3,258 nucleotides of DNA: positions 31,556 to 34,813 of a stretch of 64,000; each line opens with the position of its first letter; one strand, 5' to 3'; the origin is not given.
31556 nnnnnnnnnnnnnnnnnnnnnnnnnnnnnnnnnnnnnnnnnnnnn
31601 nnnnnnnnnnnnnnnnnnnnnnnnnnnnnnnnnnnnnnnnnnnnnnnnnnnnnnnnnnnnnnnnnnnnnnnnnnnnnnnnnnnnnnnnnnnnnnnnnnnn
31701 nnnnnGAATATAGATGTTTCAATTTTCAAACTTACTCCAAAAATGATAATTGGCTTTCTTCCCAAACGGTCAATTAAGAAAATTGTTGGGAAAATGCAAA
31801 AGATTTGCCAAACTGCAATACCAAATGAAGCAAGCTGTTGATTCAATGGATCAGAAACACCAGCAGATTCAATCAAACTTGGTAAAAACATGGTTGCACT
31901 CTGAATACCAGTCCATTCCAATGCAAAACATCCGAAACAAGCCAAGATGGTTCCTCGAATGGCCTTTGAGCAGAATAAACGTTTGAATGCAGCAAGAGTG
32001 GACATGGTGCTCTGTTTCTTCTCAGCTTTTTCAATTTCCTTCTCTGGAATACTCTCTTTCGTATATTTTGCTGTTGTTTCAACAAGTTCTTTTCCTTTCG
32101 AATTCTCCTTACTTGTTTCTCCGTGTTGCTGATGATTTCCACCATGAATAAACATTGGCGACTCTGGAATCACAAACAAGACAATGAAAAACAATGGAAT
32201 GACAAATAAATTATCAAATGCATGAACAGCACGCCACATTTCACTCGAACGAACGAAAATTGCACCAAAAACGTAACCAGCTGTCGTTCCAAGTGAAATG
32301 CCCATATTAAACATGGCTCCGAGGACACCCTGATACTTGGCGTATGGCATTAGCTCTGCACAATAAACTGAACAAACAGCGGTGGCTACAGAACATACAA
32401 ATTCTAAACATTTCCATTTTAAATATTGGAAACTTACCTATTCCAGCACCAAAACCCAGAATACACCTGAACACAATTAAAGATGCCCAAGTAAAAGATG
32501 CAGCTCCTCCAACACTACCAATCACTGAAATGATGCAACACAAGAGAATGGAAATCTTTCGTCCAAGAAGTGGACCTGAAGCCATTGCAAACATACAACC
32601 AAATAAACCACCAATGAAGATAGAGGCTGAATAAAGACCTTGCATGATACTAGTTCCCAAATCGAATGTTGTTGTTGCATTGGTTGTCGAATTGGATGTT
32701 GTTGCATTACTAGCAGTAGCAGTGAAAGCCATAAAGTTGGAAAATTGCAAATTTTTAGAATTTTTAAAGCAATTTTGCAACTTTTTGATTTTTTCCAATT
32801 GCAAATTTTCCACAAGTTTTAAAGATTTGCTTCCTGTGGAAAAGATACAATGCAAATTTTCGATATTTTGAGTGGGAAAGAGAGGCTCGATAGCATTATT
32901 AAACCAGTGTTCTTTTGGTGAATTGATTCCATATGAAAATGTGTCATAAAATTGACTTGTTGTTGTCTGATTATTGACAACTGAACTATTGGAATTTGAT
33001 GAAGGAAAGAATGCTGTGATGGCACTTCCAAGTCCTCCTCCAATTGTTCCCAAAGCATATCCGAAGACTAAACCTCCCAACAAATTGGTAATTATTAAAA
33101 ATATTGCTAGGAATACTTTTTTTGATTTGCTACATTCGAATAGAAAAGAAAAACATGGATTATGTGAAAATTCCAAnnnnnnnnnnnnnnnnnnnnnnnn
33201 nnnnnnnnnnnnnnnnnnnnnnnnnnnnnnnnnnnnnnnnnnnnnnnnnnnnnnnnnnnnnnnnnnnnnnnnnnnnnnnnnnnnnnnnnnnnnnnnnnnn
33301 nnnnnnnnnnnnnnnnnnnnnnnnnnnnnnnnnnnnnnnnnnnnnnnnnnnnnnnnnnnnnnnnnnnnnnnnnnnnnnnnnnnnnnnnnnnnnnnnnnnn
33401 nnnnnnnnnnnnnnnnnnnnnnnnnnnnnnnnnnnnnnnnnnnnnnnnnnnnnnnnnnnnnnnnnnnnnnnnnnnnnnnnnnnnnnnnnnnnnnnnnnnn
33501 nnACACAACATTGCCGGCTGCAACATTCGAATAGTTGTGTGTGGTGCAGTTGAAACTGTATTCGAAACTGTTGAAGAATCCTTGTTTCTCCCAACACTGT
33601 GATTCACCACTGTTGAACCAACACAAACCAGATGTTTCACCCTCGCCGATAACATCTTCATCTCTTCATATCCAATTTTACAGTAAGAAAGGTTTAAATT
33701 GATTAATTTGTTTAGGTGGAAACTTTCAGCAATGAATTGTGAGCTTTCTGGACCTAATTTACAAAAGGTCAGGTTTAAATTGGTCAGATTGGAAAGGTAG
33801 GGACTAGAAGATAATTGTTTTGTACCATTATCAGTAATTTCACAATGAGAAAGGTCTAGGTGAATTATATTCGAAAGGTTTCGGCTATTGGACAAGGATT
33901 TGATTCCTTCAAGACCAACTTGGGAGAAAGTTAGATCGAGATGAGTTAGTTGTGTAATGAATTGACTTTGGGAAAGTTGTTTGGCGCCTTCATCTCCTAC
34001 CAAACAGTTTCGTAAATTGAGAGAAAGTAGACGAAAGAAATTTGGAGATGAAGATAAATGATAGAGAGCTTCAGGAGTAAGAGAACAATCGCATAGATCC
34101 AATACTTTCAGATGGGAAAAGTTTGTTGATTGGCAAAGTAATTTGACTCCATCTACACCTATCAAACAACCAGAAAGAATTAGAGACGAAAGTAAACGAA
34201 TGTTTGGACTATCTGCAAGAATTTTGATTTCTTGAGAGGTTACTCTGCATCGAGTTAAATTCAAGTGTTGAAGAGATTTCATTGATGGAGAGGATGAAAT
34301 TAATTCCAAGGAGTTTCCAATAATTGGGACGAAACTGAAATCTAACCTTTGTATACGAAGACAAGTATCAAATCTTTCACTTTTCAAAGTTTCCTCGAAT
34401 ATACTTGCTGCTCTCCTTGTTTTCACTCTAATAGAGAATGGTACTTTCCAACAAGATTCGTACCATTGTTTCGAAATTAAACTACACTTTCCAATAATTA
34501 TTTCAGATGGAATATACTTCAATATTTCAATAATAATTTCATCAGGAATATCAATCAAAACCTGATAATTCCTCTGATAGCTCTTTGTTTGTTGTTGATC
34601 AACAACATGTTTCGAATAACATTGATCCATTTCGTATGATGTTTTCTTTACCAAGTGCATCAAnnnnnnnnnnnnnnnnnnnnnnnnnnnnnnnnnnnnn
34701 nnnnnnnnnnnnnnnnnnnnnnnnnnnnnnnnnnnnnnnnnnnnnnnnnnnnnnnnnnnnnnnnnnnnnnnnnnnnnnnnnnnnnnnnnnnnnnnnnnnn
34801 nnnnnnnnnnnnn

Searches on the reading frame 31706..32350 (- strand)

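Call 34: search_protein_families(library=pfam, proteins=[window:31706-32350:-], max_evalue=0.01)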
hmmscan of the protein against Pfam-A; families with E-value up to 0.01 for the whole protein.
window:31706-32350:- (215 aa): 2 families
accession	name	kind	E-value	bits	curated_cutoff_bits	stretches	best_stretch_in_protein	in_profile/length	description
PF00083.30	Sugar_tr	-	5.7e-25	88.5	22.3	1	5-207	134-325/452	Sugar (and other) transporter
PF07690.21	MFS_1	-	7.6e-14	51.8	33.4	1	8-209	120-278/347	Major Facilitator Superfamily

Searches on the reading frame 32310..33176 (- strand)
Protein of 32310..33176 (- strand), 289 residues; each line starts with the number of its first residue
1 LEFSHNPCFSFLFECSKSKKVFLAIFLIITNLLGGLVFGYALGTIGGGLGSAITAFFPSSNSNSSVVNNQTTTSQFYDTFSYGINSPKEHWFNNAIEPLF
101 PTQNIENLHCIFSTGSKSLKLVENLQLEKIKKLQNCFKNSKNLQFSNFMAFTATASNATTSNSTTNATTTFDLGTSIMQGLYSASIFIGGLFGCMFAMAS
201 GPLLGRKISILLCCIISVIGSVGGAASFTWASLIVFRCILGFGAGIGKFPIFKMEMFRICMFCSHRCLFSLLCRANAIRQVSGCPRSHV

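Call 34: search_protein_families(library=pfam, proteins=[window:32310-33176:-], max_evalue=0.01)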
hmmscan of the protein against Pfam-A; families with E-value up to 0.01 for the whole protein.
window:32310-33176:- (289 aa): 1 family
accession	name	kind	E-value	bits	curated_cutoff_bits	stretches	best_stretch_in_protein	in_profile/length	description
PF00083.30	Sugar_tr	-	1e-12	48.1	22.3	1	149-247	23-119/452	Sugar (and other) transporter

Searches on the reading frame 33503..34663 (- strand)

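Call 34: search_protein_families(library=pfam, proteins=[window:33503-34663:-], max_evalue=0.01)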
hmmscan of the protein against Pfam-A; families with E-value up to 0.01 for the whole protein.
window:33503-34663:- (387 aa): 6 families
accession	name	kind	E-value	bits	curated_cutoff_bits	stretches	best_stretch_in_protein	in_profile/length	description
PF13516.12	LRR_6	-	6.9e-18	63.7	23.4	0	264-280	3-19/24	Leucine Rich repeat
PF00646.38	F-box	-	1.9e-07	31.2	20.5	1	37-76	2-40/43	F-box domain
PF00560.39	LRR_1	-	9e-07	28.3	20.6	0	184-202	1-22/23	Leucine Rich Repeat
PF12937.12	F-box-like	-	1.3e-06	28.5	24.3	1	38-71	3-35/47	F-box-like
PF12799.13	LRR_4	-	9.7e-06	26.1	27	0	265-303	2-36/44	Leucine Rich repeats (2 copies)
PF24758.1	LRR_At5g56370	-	0.0012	19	27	0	124-212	6-91/227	FBD-associated F-box protein At5g56370, LRR repeats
